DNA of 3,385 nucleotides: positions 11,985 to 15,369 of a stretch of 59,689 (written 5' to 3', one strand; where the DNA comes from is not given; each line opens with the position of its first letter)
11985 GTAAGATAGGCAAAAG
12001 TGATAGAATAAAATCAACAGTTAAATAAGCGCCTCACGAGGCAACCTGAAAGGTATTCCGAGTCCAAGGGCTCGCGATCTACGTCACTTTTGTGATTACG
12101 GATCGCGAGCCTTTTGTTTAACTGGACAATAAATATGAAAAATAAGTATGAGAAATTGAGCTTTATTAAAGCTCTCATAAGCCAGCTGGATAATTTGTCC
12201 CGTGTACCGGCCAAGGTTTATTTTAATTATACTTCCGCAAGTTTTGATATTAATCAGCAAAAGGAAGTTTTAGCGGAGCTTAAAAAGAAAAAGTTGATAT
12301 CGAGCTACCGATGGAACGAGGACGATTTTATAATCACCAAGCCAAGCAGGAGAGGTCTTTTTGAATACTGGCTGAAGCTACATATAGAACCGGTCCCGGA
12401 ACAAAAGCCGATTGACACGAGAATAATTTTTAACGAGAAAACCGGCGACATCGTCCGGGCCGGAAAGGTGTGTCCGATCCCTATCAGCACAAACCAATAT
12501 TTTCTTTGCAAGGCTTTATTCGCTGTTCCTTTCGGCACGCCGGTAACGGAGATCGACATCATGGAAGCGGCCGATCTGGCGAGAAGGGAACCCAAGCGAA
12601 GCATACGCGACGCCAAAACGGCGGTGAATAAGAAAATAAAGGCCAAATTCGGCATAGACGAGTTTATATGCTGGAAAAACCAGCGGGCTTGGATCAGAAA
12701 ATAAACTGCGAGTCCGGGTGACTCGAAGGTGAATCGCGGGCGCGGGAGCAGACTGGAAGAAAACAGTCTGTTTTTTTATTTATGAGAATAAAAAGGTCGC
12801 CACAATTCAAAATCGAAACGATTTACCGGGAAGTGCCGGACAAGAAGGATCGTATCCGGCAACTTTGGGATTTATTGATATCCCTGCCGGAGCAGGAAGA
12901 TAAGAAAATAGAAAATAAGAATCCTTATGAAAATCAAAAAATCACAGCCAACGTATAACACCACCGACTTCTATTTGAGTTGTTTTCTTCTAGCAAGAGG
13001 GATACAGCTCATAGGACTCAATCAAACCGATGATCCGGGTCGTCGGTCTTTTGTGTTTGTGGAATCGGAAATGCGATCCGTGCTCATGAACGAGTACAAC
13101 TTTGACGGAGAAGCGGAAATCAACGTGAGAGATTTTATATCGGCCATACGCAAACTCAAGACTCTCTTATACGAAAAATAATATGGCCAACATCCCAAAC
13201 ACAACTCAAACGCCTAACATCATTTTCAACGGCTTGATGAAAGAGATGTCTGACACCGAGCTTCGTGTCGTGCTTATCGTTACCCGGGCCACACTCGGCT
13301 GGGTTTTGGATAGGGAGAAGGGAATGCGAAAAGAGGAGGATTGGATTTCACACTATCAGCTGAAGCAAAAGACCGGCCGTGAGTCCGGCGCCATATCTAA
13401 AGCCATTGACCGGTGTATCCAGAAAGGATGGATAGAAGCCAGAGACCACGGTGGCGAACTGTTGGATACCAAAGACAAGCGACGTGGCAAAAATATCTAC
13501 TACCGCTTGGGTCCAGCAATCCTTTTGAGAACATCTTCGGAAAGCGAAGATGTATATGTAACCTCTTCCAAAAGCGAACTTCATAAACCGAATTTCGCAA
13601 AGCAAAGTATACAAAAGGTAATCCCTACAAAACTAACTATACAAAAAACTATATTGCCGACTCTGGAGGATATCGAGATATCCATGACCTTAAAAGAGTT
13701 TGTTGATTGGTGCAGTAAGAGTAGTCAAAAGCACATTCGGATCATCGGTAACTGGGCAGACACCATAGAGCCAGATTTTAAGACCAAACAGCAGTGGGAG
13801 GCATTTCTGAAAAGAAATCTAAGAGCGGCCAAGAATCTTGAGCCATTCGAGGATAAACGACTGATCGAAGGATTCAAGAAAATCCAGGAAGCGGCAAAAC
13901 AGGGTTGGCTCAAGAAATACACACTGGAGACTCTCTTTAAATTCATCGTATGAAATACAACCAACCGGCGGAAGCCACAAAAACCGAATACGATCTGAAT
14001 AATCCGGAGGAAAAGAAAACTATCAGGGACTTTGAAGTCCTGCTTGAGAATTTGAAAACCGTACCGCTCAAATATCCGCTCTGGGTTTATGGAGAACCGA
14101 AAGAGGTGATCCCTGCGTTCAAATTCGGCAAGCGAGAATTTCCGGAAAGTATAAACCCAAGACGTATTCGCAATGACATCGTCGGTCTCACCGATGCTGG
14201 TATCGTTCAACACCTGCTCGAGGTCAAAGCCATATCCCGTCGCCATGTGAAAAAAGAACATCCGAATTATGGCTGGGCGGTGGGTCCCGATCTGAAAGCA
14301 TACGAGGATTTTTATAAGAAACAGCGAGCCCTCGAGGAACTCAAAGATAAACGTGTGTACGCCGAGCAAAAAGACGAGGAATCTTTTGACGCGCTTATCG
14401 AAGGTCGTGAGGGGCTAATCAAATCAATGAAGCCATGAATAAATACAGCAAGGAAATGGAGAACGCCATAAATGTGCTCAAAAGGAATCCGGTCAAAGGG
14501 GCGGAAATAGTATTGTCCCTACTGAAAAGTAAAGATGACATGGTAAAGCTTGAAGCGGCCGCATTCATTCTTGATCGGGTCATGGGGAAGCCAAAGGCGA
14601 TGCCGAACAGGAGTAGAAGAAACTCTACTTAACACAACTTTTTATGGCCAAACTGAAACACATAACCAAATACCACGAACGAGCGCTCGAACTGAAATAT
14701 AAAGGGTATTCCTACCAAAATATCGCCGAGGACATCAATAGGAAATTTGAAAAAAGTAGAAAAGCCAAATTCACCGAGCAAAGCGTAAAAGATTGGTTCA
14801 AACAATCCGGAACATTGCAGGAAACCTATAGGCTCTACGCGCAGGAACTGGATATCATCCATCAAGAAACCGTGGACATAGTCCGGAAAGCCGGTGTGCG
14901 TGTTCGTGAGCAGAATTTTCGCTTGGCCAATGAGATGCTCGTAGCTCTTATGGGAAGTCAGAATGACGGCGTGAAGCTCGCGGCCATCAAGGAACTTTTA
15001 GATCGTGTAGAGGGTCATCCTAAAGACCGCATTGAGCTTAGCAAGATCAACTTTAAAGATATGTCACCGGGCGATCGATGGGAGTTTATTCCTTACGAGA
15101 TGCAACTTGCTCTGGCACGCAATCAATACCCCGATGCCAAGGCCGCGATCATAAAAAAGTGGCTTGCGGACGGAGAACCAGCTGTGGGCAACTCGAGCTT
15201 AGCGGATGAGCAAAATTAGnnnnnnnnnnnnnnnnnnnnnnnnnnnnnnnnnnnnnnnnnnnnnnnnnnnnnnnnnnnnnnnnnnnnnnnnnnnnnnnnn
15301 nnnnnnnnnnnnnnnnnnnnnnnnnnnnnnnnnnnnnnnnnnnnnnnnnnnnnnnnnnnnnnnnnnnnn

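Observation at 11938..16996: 5.05-kb serine-recombinase element whose attL/attR reconstruct both an intact mnmA start and a recombinase stop codon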

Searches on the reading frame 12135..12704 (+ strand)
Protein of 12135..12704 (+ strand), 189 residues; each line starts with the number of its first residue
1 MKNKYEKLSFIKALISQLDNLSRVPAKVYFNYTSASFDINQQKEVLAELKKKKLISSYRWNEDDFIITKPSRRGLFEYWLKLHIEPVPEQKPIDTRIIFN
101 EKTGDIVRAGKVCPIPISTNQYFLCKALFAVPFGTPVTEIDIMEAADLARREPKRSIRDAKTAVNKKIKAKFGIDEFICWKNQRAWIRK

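Call 8: search_protein_families(library=pfam, proteins=[window:12135-12704:+], max_evalue=0.01)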
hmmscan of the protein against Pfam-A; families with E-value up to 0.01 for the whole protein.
window:12135-12704:+ (189 aa): 0 families

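Call 9: search_protein_families(library=phrogs, proteins=[window:12135-12704:+], max_evalue=0.01)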
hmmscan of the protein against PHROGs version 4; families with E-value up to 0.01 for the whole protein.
window:12135-12704:+ (189 aa): 1 family
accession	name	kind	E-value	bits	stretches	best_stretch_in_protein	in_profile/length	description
phrog_18303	-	unknown function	0.0058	17.8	0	35-74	46-85/114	-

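Call 58: search_protein_families(library=padloc, proteins=[window:12135-12704:+], max_evalue=0.01)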
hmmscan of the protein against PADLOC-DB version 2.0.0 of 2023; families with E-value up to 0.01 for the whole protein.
window:12135-12704:+ (189 aa): 0 families

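Call 59: search_protein_families(library=ncbifam, proteins=[window:12135-12704:+], max_evalue=0.01)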
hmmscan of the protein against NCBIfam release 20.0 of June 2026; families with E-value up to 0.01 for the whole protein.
window:12135-12704:+ (189 aa): 0 families

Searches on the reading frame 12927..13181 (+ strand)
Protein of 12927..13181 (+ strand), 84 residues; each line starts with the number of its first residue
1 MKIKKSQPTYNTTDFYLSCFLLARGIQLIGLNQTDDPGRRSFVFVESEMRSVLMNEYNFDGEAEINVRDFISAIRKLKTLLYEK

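Call 8: search_protein_families(library=pfam, proteins=[window:12927-13181:+], max_evalue=0.01)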
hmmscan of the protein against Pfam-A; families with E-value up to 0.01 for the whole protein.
window:12927-13181:+ (84 aa): 1 family
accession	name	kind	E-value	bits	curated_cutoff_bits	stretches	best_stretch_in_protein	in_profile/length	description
PF18903.5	DUF5659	-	1.5e-12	47.6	23.6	1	9-82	3-74/75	Domain of unknown function (DUF5659)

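Call 9: search_protein_families(library=phrogs, proteins=[window:12927-13181:+], max_evalue=0.01)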
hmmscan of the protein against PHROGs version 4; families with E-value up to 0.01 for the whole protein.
window:12927-13181:+ (84 aa): 0 families

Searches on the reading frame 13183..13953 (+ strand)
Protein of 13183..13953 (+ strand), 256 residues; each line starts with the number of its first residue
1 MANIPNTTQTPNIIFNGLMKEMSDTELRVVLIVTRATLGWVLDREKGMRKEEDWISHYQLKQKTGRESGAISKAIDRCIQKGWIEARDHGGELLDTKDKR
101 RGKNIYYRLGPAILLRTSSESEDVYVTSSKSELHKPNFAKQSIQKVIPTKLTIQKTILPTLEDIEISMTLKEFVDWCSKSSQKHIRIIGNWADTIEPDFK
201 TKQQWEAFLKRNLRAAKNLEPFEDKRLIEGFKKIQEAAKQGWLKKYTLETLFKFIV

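Call 8: search_protein_families(library=pfam, proteins=[window:13183-13953:+], max_evalue=0.01)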
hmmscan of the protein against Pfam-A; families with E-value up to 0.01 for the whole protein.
window:13183-13953:+ (256 aa): 2 families
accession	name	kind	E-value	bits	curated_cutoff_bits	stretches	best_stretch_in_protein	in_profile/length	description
PF04492.19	Phage_rep_O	-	0.00063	20.7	28.7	1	12-84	14-79/95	Bacteriophage replication protein O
PF12802.13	MarR_2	-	0.0045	17.6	27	0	59-90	25-56/61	MarR family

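Call 9: search_protein_families(library=phrogs, proteins=[window:13183-13953:+], max_evalue=0.01)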
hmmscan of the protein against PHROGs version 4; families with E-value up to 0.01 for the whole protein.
window:13183-13953:+ (256 aa): 4 families
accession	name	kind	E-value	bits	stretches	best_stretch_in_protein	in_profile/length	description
phrog_678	-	DNA, RNA and nucleotide metabolism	1.6e-10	42.1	1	5-152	30-186/346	replication initiation O-like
phrog_18020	-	DNA, RNA and nucleotide metabolism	1e-09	39.6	1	4-88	11-88/248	replication initiation O-like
phrog_277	-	DNA, RNA and nucleotide metabolism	3.1e-05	24.4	1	20-87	43-102/318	replication initiation O-like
phrog_2365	-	DNA, RNA and nucleotide metabolism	0.0013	19.8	1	18-84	41-99/232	replication initiation O-like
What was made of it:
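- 11996..15259 (+): Conserved module. It holds a hairpin/terminator region (12030-12119), a 189-aa ORF (12135-12704), a DUF5659 protein (12927-13181), a RepO-like initiator (13183-13953), a 162-aa ORF (13950-14438), a 65-aa ORF (14435-14632) and a 191-aa small-terminase-like protein (14644-15219). Family hits from Pfam and PHROGs (calls 8, 9).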

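Call 59: search_protein_families(library=ncbifam, proteins=[window:13183-13953:+], max_evalue=0.01)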
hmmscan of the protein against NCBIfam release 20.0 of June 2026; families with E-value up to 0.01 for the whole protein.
window:13183-13953:+ (256 aa): 0 families

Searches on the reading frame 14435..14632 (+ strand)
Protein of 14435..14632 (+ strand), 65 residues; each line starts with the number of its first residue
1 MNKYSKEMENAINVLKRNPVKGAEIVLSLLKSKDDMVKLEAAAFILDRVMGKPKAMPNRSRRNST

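Call 8: search_protein_families(library=pfam, proteins=[window:14435-14632:+], max_evalue=0.01)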
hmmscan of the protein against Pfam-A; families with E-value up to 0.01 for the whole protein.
window:14435-14632:+ (65 aa): 0 families

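Call 9: search_protein_families(library=phrogs, proteins=[window:14435-14632:+], max_evalue=0.01)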
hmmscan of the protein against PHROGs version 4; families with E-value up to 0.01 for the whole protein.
window:14435-14632:+ (65 aa): 1 family
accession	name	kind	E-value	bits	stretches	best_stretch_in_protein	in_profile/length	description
phrog_2538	-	head and packaging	0.00078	20.5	1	3-53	43-95/129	terminase small subunit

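Call 59: search_protein_families(library=ncbifam, proteins=[window:14435-14632:+], max_evalue=0.01)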
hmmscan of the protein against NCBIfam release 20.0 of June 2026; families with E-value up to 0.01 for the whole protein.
window:14435-14632:+ (65 aa): 0 families

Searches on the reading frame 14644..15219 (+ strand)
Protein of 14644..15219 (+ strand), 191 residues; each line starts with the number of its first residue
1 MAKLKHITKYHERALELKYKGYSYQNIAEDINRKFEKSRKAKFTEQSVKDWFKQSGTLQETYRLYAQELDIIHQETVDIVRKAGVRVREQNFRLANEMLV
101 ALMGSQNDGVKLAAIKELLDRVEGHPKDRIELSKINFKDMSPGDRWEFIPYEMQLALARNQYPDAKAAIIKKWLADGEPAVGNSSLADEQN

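Call 8: search_protein_families(library=pfam, proteins=[window:14644-15219:+], max_evalue=0.01)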
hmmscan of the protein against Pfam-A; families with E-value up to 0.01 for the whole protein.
window:14644-15219:+ (191 aa): 0 families

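Call 9: search_protein_families(library=phrogs, proteins=[window:14644-15219:+], max_evalue=0.01)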
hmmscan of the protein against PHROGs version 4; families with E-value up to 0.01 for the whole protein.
window:14644-15219:+ (191 aa): 2 families
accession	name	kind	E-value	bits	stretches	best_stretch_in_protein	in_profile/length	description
phrog_2538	-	head and packaging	0.0014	19.7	1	44-133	31-102/129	terminase small subunit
phrog_8113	-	unknown function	0.0035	18.6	1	22-79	44-102/144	-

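Call 58: search_protein_families(library=padloc, proteins=[window:14644-15219:+], max_evalue=0.01)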
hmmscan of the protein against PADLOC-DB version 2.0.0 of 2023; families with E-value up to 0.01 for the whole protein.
window:14644-15219:+ (191 aa): 0 families

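Call 59: search_protein_families(library=ncbifam, proteins=[window:14644-15219:+], max_evalue=0.01)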
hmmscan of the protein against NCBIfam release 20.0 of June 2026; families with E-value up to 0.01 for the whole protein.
window:14644-15219:+ (191 aa): 0 families

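Call 66: find_homologous_proteins(query=window:14644-15219:+, max_evalue=0.001)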
Query window:14644-15219:+ (191 aa): 146 proteins with E <= 0.001 among 235 candidates; the best 120 are listed.
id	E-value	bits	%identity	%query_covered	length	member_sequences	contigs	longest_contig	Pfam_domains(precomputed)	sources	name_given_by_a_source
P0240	8.9e-116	402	96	100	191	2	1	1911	-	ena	-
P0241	1.7e-115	401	96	100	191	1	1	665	-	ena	-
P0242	6.1e-114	396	93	100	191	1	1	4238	-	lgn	-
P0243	1.6e-112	392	92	100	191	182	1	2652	-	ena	-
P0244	1.9e-110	385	90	100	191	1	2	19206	-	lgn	-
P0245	4.9e-109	380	90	100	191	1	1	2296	-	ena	-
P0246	5.1e-109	380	90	100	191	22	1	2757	-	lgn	-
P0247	8.1e-109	379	90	100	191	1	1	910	-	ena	-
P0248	5.4e-107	374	88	100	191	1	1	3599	-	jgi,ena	-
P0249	1.2e-105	369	88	100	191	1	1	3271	-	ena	-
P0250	5.6e-103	360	92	93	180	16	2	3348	-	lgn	-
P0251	1.4e-100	353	89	93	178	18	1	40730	-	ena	-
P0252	2.3e-100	352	88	93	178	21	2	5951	-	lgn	-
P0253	1.7e-99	349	87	93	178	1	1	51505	-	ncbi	-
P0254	1.9e-99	349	88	93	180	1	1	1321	-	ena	-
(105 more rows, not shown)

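Call 73: predict_structure(alignment_id=A2)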
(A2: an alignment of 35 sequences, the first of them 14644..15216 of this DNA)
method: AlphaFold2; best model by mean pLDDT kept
length: 191 residues; sequences in the alignment: 35
mean_pLDDT: 73.0   pTM: 0.41
mean pLDDT of the five models: 73.0, 71.8, 70.3, 68.1, 66.3
residues with pLDDT >= 90: 4; 70-90: 124; 50-70: 44; < 50: 19
segments of 3 or more residues with pLDDT < 50: 1-3, 128-131, 181-191
pLDDT, mean of each block of 10 residues (from residue 1): 64 88 90 76 83 82 86 84 77 71 66 66 54 66 76 74 79 75 35 32
secondary structure, 60 per line:
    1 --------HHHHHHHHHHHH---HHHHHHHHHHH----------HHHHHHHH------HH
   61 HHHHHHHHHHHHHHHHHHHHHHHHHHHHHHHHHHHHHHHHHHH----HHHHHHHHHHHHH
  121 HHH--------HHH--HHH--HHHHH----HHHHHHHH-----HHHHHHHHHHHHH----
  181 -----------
elements in order: H9-20 H24-34 H45-52 H59-103 H108-123 H142-146 H151-158 H164-176
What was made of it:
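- On Phage satellite (PICI/PLE-like): Model pLDDT is 73 (call 73).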

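Call 75: fold_search(model_id=the predicted structure, library=pdb)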
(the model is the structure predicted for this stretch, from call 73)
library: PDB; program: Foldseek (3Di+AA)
matches with E <= 10: 33; with E <= 0.001: 0
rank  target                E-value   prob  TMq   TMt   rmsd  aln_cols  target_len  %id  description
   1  4xvn_A                1.9e-01  0.72  0.25  0.32   7.8       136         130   18  Crystal structure of the small terminase from thermophilic phage G20C (released 2016-02-10)
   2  6ejq_A                2.7e-01  0.60  0.24  0.30   8.1       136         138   18  Crystal structure of a C-terminally truncated small terminase protein from the thermophilic bacteriophage G20c (released 2018-10-10)
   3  4xvn_E                3.2e-01  0.57  0.24  0.30   8.0       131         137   20  Crystal structure of the small terminase from thermophilic phage G20C (released 2016-02-10)
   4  6ejq_B                3.8e-01  0.51  0.23  0.28   8.2       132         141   19  Crystal structure of a C-terminally truncated small terminase protein from the thermophilic bacteriophage G20c (released 2018-10-10)
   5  6ejq_C                5.4e-01  0.41  0.24  0.30   8.4       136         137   18  Crystal structure of a C-terminally truncated small terminase protein from the thermophilic bacteriophage G20c (released 2018-10-10)
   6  6ejq_H                5.7e-01  0.41  0.23  0.29   8.4       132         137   20  Crystal structure of a C-terminally truncated small terminase protein from the thermophilic bacteriophage G20c (released 2018-10-10)
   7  6ejq_D                6.8e-01  0.44  0.25  0.31   7.0       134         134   16  Crystal structure of a C-terminally truncated small terminase protein from the thermophilic bacteriophage G20c (released 2018-10-10)
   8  6ejq_F                6.8e-01  0.35  0.23  0.29   9.9       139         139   19  Crystal structure of a C-terminally truncated small terminase protein from the thermophilic bacteriophage G20c (released 2018-10-10)
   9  6v1i_A                9.5e-01  0.30  0.24  0.31   8.3       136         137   19  Cryo-EM reconstruction of the thermophilic bacteriophage P74-26 small terminase- symmetric (released 2020-02-12)
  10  6ejq_G                1.0e+00  0.44  0.28  0.36   7.3       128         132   20  Crystal structure of a C-terminally truncated small terminase protein from the thermophilic bacteriophage G20c (released 2018-10-10)
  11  4xvn_C                1.5e+00  0.33  0.27  0.35   7.3       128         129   18  Crystal structure of the small terminase from thermophilic phage G20C (released 2016-02-10)
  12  4dzj_A                1.6e+00  0.20  0.20  0.28  13.7       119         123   13  Crystal structure of the terminase small subunit gp1 with K59E mutation of the bacterial virus sf6 (released 2012-10-17)
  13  9hny_F9               1.7e+00  0.06  0.14  0.13  21.7       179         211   16  Mitoribosomal small subunit in complex with Mettl15 and Mettl17 (released 2025-03-26)
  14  4xvn_F                1.8e+00  0.16  0.23  0.28   8.4       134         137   19  Crystal structure of the small terminase from thermophilic phage G20C (released 2016-02-10)
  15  4xvn_D                3.0e+00  0.14  0.23  0.28   8.3       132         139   20  Crystal structure of the small terminase from thermophilic phage G20C (released 2016-02-10)
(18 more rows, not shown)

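Call 77: fold_search(model_id=the predicted structure, library=viral)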
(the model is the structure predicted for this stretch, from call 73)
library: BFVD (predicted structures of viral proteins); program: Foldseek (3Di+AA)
matches with E <= 10: 178; with E <= 0.001: 0
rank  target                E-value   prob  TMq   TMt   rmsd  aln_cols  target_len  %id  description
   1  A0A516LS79            2.0e-03  1.00  0.44  0.50  16.7       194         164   17  (no name in the UniProt tables at hand)
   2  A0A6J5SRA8            2.7e-02  0.96  0.28  0.24  16.3       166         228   18  Uncharacterized protein [uncultured Caudovirales phage]
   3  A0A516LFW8            3.1e-02  0.99  0.29  0.43  16.1       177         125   14  (no name in the UniProt tables at hand)
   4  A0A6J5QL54            3.1e-02  0.96  0.31  0.31   9.7       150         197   14  Terminase small subunit [uncultured Caudovirales phage]
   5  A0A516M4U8            6.4e-02  0.87  0.30  0.34  16.3       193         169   12  (no name in the UniProt tables at hand)
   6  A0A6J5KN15            7.6e-02  0.66  0.28  0.30  17.7       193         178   13  Terminase small subunit [uncultured Caudovirales phage]
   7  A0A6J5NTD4            8.1e-02  0.54  0.24  0.26  20.1       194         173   16  Uncharacterized protein [uncultured Caudovirales phage]
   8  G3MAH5                1.1e-01  0.66  0.29  0.25  20.6       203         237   12  Gp434 [Bacillus phage G]
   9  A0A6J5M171            1.1e-01  0.72  0.29  0.33  18.0       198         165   17  Terminase small subunit [uncultured Caudovirales phage]
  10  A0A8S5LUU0            1.4e-01  0.57  0.23  0.22  22.2       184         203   17  Uncharacterized protein [Myoviridae sp. ctwmI4]
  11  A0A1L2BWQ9            2.5e-01  0.57  0.35  0.37  17.5       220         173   15  Uncharacterized protein [Nodularia phage vB_NpeS-2AV2]
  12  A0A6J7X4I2            2.8e-01  0.51  0.32  0.23  24.7       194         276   11  Terminase small subunit [uncultured Caudovirales phage]
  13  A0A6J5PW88            3.4e-01  0.23  0.22  0.23  19.3       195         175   18  Terminase small subunit [uncultured Caudovirales phage]
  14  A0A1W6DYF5            3.5e-01  0.97  0.21  0.56   2.8        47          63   26  Uncharacterized protein [Aeromonas phage phiA8-29]
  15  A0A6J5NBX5            3.8e-01  0.25  0.23  0.27  22.1       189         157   14  Uncharacterized protein [uncultured Caudovirales phage]
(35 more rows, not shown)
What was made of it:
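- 11996..15259 (+): The 191-aa model's best matches are small terminases, all below significance (calls 73, 75, 77).
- On Phage satellite (PICI/PLE-like): Its best fold matches are G20c and P74-26 small terminases at E = 0.2-1 (call 75), and BFVD TerS entries at E = 0.03-0.1 (call 77).
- Closest known: Phage satellites with a serine integrase. Same: Small integrated island with an LSR, a replication initiator and a possible small-terminase-like protein (calls 9, 75, 77).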
